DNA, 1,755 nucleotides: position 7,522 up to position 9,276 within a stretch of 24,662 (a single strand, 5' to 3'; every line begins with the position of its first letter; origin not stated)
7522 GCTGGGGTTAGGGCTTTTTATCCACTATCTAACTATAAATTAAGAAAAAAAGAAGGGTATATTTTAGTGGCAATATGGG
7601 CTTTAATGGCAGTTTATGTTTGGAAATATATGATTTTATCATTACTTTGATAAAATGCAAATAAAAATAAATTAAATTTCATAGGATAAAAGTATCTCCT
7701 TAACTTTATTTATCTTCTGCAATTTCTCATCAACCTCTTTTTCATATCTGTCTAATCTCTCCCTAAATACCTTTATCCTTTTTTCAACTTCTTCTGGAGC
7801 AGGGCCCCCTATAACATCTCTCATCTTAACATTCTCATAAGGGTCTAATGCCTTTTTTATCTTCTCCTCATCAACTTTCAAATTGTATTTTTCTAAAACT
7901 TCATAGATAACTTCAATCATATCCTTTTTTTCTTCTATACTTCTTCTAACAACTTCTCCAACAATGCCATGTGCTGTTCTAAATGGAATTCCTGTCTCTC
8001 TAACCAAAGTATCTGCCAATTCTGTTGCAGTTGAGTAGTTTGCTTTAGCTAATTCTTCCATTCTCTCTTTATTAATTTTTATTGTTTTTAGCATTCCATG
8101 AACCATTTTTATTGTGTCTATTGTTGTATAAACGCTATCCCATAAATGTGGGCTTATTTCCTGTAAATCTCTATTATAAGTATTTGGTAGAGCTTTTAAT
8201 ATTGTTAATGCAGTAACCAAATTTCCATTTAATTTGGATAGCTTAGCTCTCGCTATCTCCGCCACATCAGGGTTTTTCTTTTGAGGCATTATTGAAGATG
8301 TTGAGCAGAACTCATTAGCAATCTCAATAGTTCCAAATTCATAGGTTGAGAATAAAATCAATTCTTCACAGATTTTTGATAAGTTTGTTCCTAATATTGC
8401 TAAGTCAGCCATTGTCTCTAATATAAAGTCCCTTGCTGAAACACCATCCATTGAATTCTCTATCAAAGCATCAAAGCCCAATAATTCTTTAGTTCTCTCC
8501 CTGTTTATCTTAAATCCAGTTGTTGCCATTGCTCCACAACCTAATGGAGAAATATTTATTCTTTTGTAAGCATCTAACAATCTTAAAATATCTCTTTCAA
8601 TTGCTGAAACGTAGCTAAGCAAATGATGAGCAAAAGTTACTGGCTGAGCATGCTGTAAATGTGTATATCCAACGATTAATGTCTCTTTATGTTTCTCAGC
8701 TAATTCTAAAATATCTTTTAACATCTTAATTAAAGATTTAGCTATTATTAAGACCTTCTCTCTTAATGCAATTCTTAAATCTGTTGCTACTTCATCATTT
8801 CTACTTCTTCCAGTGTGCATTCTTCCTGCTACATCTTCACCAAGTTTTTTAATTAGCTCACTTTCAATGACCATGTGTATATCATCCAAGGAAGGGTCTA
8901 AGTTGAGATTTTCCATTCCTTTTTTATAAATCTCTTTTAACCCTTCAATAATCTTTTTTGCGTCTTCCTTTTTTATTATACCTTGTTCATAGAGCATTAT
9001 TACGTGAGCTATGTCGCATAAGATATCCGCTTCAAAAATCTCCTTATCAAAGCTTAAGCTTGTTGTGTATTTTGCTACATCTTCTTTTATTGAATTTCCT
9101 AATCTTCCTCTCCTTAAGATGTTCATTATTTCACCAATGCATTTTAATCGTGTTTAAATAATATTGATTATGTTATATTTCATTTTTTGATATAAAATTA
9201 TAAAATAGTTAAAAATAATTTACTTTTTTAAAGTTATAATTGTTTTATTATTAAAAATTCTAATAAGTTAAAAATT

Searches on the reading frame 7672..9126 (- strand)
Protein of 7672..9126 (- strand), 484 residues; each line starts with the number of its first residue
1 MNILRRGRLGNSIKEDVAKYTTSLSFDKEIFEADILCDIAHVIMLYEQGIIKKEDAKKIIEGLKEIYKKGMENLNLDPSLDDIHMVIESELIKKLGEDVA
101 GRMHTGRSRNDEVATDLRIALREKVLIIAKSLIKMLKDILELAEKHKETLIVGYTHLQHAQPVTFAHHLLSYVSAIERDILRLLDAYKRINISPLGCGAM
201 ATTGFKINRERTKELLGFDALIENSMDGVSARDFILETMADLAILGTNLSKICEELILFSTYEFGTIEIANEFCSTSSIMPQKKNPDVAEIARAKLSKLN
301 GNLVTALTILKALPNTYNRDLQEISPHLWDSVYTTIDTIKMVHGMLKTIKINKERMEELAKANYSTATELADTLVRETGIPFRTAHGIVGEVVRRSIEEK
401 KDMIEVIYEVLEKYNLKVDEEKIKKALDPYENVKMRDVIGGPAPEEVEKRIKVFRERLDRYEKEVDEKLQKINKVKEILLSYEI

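Call 7: search_protein_families(library=pfam, proteins=[window:7672-9126:-], max_evalue=0.01)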
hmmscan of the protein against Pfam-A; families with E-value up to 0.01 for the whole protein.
window:7672-9126:- (484 aa): 2 families
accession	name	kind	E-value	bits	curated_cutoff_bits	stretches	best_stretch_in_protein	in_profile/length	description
PF00206.25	Lyase_1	-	7.2e-63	213.3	27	1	17-299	11-310/312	Lyase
PF14698.11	ASL_C2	-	1.6e-20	73.7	27.3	1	364-433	1-68/69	Argininosuccinate lyase C-terminal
